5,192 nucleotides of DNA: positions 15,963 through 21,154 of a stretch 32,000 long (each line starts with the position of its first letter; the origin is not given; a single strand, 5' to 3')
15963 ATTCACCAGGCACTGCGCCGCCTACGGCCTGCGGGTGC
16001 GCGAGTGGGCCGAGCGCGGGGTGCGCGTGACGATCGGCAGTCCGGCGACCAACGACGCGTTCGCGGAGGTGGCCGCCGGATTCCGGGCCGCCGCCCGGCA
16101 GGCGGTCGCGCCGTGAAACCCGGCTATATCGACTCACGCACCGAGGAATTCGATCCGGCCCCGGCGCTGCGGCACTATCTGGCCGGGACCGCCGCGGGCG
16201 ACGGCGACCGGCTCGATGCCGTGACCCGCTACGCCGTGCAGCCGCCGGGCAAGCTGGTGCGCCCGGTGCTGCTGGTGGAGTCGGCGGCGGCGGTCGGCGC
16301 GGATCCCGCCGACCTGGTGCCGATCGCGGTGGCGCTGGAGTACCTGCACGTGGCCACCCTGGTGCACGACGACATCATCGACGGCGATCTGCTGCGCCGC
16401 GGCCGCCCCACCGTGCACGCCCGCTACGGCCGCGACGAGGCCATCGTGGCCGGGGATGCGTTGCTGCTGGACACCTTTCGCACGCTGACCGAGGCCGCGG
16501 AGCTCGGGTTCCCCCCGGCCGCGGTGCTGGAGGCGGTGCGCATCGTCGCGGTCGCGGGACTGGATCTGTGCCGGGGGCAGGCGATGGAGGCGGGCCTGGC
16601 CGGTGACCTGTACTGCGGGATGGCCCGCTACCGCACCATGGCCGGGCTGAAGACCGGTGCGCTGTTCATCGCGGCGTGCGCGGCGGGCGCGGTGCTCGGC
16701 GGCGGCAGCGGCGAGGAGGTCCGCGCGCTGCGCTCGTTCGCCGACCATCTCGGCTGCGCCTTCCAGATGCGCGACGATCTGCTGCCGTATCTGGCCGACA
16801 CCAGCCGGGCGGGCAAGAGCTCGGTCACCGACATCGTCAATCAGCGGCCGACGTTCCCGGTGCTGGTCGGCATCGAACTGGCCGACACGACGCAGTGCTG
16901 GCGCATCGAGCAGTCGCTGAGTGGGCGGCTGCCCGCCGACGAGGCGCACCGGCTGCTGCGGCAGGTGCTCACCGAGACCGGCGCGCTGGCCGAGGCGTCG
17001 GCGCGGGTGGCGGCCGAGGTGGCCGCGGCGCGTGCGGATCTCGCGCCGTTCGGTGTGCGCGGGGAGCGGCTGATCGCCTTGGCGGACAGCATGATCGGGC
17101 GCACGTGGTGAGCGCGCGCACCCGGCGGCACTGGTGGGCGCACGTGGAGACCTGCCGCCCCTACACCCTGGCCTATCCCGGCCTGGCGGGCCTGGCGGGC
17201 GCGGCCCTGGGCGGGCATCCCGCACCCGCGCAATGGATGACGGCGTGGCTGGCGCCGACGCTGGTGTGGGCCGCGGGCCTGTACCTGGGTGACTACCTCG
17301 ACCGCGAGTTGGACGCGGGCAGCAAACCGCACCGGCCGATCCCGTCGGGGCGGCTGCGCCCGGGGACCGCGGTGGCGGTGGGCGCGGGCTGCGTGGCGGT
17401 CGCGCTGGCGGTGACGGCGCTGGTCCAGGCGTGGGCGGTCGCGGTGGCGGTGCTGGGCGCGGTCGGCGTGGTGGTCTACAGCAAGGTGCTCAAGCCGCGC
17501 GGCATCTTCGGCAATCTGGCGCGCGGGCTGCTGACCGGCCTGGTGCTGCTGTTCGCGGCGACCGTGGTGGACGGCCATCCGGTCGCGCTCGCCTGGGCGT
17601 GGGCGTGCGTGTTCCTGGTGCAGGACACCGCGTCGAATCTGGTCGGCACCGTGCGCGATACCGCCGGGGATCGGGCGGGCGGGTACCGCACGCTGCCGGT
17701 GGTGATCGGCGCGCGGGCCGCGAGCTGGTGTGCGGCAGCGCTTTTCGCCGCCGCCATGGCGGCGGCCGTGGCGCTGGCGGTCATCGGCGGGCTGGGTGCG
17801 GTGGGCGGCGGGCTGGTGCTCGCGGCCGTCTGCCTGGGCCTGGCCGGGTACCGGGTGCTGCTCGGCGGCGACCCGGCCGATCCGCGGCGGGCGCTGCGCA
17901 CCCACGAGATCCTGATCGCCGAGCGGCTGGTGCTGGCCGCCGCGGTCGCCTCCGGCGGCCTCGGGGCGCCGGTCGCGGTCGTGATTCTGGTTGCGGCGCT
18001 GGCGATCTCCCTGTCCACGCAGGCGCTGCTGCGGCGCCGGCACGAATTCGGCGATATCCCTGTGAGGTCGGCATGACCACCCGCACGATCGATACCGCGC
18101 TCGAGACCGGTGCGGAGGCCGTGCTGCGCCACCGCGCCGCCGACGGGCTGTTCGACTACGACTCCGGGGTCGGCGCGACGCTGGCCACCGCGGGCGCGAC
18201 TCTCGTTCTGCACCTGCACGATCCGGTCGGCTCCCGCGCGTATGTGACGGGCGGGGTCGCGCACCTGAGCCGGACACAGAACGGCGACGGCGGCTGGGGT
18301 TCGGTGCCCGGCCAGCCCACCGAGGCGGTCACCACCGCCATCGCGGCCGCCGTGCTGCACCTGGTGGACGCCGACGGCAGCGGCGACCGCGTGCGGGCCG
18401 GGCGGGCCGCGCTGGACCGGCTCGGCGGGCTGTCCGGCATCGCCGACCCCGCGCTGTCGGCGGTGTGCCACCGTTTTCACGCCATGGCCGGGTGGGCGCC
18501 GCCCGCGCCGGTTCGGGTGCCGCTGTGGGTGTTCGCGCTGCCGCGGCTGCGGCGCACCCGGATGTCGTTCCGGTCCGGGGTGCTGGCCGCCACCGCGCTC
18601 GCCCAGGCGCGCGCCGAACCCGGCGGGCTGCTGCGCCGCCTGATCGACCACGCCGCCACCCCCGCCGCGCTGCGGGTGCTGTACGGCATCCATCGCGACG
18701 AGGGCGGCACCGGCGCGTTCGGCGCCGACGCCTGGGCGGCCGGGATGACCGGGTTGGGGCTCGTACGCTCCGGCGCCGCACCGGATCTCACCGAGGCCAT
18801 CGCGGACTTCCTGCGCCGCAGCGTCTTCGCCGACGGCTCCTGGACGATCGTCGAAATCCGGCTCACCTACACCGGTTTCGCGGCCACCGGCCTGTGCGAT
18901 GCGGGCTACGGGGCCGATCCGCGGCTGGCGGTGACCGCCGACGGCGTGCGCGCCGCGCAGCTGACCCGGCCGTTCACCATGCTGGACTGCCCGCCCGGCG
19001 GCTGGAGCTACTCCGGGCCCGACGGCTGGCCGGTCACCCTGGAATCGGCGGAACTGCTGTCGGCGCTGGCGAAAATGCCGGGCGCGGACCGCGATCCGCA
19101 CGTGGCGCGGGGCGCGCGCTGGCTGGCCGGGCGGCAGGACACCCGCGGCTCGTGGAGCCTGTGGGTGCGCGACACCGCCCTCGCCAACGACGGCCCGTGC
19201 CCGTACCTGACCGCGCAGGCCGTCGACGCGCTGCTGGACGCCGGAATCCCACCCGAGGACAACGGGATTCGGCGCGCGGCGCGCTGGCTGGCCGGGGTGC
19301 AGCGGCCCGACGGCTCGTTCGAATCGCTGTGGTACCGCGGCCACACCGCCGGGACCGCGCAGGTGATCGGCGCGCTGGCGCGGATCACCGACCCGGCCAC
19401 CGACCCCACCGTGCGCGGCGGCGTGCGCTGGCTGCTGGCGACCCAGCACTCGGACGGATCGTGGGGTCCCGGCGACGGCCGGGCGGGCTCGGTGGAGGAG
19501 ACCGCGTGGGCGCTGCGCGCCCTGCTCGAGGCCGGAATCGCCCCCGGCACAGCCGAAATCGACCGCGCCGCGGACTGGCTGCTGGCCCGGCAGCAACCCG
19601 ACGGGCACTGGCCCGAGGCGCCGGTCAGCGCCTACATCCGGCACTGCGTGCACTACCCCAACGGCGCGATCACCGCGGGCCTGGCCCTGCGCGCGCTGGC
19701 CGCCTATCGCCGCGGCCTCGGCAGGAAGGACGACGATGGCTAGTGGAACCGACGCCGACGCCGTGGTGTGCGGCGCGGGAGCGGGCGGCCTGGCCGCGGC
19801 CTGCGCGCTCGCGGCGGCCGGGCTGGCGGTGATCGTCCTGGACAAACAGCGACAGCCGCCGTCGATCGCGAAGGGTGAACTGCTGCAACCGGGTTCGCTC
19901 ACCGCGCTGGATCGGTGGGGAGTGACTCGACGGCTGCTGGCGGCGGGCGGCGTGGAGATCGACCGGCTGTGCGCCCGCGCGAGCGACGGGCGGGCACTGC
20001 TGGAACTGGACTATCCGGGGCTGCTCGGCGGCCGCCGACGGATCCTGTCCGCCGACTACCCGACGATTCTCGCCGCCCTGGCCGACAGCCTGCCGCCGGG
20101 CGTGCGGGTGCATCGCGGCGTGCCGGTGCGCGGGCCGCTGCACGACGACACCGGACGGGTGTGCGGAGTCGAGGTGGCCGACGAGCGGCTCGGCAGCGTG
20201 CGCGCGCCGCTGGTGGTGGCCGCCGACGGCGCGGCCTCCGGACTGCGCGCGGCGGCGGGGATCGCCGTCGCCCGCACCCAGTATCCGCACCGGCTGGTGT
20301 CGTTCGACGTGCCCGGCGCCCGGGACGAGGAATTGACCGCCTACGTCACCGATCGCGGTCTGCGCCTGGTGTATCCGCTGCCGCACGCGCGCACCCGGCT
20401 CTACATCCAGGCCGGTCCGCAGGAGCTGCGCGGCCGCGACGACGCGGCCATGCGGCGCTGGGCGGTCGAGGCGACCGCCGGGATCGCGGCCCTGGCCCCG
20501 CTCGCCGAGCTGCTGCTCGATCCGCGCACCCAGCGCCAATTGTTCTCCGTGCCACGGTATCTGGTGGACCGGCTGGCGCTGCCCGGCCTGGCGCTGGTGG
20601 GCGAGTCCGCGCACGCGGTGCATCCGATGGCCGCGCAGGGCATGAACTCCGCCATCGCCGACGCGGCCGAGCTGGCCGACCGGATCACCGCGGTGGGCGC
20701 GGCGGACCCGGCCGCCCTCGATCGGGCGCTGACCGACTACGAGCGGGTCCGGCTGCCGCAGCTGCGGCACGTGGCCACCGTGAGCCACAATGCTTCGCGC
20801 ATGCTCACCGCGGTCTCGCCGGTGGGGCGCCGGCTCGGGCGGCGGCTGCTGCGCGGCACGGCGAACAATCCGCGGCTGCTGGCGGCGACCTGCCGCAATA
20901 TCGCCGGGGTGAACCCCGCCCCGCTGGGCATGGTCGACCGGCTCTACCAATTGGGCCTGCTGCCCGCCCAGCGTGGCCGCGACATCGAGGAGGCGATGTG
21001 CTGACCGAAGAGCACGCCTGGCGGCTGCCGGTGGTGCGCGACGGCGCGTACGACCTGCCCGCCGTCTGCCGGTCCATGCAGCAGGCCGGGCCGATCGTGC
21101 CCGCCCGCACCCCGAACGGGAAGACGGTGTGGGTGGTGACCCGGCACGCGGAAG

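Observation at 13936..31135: Diterpenoid-amino acid-sugar-hydroxybenzoate hybrid gene cluster (brasilicardin-type)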

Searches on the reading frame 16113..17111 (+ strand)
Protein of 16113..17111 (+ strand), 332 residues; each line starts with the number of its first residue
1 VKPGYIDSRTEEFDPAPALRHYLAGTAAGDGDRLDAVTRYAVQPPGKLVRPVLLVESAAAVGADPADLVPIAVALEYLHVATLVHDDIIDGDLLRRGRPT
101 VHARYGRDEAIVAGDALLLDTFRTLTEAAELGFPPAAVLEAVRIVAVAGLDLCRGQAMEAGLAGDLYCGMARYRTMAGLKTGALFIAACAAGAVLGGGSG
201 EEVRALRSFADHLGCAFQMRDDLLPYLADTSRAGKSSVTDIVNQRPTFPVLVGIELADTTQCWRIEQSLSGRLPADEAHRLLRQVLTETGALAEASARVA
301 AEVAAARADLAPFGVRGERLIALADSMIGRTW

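Call 11: search_protein_families(library=pfam, proteins=[window:16113-17111:+])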
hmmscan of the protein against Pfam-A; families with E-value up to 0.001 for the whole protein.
window:16113-17111:+ (332 aa): 1 family
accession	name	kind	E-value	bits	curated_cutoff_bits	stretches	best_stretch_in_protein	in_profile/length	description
PF00348.22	polyprenyl_synt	-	9.1e-58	195.8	27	1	34-272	4-236/251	Polyprenyl synthetase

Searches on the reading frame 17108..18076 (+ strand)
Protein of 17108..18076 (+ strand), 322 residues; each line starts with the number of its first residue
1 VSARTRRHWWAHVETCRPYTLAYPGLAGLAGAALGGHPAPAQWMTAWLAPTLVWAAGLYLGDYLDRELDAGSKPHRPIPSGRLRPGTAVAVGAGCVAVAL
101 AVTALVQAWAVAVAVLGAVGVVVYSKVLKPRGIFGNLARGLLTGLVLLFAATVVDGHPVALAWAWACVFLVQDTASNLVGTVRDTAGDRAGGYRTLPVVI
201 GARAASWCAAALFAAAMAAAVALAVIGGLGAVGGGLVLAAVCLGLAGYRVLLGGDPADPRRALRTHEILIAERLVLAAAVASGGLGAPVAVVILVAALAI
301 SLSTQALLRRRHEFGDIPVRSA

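Call 11: search_protein_families(library=pfam, proteins=[window:17108-18076:+])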
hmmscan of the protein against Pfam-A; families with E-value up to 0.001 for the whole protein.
window:17108-18076:+ (322 aa): 1 family
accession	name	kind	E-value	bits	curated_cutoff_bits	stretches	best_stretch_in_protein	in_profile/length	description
PF01040.23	UbiA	-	1.7e-34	119.7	34.2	1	23-263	3-244/250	UbiA prenyltransferase family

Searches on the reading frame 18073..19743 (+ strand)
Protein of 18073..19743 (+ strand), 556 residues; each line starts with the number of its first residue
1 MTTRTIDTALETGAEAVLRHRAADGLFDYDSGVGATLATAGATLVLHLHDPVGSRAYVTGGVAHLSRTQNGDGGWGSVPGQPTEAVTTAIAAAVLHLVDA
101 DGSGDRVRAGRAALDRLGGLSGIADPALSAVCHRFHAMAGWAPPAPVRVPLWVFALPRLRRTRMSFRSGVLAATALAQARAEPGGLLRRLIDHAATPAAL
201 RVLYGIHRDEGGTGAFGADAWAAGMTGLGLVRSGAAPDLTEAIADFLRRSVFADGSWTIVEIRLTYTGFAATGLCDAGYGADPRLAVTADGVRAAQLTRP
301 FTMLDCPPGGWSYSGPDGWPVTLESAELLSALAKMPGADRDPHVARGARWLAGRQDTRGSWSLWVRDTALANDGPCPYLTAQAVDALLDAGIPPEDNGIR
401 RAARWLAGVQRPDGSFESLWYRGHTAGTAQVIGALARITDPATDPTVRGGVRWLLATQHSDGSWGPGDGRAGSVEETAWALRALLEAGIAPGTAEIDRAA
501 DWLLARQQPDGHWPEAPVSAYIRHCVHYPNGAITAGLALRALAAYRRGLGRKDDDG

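Call 11: search_protein_families(library=pfam, proteins=[window:18073-19743:+])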
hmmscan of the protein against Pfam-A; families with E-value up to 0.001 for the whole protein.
window:18073-19743:+ (556 aa): 4 families
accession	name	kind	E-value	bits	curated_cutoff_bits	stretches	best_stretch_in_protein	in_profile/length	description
PF13243.12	SQHop_cyclase_C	-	6.5e-24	85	26.1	1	269-518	9-289/319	Squalene-hopene cyclase C-terminal domain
PF13249.12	SQHop_cyclase_N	-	3.3e-15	56.5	26.2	1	399-506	1-106/291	Squalene-hopene cyclase N-terminal domain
PF00432.27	Prenyltrans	-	2.6e-08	34.1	26.5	1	380-509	82-211/304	Prenyltransferase alpha-alpha toroid domain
PF07678.20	TED_complement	-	6.6e-07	29.2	22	0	356-418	77-135/312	A-macroglobulin TED domain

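Call 14: find_related_loci(query=window:18073-19743:+, collection=genome_contigs, flank=10000)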
Query window:18073-19743:+ (556 aa) in genome_contigs; peptide patterns used: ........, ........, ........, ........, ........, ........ (x = any residue, [..] = any of these).
292 stretches matched a pattern; 27 encode a relative of the query (tblastn E <= 1e-3); 27 distinct loci.
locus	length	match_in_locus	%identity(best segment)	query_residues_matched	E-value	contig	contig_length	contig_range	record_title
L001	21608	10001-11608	71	1-536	0e+0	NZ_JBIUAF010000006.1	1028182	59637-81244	Nocardia sp. NPDC052566 NPDC052566_374_D5.ctg-0006, whole genome shotgun sequence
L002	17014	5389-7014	58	6-547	0e+0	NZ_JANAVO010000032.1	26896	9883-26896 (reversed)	Allokutzneria sp. A3M-2-11 16 NODE_32_length_26896_cov_123.857079, whole genome shotgun sequence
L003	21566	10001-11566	44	35-546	6e-117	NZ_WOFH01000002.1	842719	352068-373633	Actinomadura litoris strain NEAU-AAG5 Scaffold2, whole genome shotgun sequence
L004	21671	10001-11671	43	1-546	9e-117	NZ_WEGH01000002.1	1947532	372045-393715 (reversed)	Actinomadura macrotermitis strain RB68 ARB68_2, whole genome shotgun sequence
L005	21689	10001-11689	43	3-549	3e-106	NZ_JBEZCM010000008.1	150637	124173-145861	Streptomyces sp. NPDC040724 NPDC040724_61_D2.ctg-0008, whole genome shotgun sequence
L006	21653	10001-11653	43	21-549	9e-106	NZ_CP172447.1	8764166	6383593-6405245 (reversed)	Streptomyces sp. BBFR25 chromosome, complete genome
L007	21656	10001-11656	40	6-549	3e-105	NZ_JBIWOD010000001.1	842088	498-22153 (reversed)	Streptomyces sp. NPDC101227 NPDC101227_277_G8.ctg-0001, whole genome shotgun sequence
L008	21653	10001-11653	43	35-549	2e-101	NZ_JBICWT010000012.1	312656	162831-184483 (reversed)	Streptomyces sp. NPDC048514 NPDC048514_53_E5.ctg-0012, whole genome shotgun sequence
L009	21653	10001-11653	43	35-549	3e-101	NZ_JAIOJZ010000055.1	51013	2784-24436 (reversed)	Streptomyces hyderabadensis strain JCM 17657 55, whole genome shotgun sequence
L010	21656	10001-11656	42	6-549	2e-101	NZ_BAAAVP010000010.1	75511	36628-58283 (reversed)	Streptomyces mexicanus strain JCM 12681 sequence010, whole genome shotgun sequence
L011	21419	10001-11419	31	61-504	1e-23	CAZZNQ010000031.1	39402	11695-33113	MAG TPA_asm: uncultured candidatus Brocadiaceae bacterium isolate SRP141376_co2_394 genome assembly, contig: NODE_2318_l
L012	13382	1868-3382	30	55-528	2e-23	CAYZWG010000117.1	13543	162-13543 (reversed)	MAG TPA_asm: uncultured Planctomycetaceae bacterium isolate SRP216583_co1_137 genome assembly, contig: NODE_4101_length_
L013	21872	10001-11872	32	6-546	2e-15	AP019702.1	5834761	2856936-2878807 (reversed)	Stella vacuolata ATCC 43931 DNA, complete genome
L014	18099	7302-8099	28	308-547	3e-12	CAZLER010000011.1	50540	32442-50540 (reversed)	MAG TPA_asm: uncultured Thermotogae bacterium isolate SRP332253_co2_77 genome assembly, contig: NODE_564_length_50540_co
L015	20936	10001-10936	25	267-546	5e-12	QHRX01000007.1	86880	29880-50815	MAG: Candidatus Rokuibacteriota bacterium isolate AR44 14_1009_09_30cm_scaffold_420_curated, whole genome shotgun sequen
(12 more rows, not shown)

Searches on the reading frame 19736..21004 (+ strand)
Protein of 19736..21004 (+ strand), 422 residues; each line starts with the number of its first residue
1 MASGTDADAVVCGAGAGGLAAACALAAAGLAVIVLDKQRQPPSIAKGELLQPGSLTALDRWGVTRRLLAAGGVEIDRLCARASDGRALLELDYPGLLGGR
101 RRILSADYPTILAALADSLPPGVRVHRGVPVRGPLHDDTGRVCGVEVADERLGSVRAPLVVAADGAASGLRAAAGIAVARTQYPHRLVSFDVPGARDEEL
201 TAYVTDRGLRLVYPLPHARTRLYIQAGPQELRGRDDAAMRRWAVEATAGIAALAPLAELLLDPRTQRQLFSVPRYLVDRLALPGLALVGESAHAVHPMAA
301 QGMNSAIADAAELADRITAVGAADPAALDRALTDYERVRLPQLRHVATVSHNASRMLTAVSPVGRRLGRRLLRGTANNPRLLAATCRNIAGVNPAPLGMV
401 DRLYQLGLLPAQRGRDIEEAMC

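Call 11: search_protein_families(library=pfam, proteins=[window:19736-21004:+])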
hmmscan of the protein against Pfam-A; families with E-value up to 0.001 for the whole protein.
window:19736-21004:+ (422 aa): 5 families
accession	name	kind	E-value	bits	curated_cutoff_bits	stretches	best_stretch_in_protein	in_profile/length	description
PF01494.25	FAD_binding_3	-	1.9e-29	103.4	22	1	7-339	2-338/349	FAD binding domain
PF01266.30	DAO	-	1.5e-09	38.3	27.9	1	8-81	1-77/353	FAD dependent oxidoreductase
PF08491.16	SE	-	2.6e-06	27.1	20.1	1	157-407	2-255/276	Squalene epoxidase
PF00890.30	FAD_binding_2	-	3.3e-05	23.7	20.4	1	8-41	1-37/414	FAD binding domain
PF13450.12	NAD_binding_8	-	3.5e-05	24.4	21.9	1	12-41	2-31/68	NAD(P)-binding Rossmann-like domain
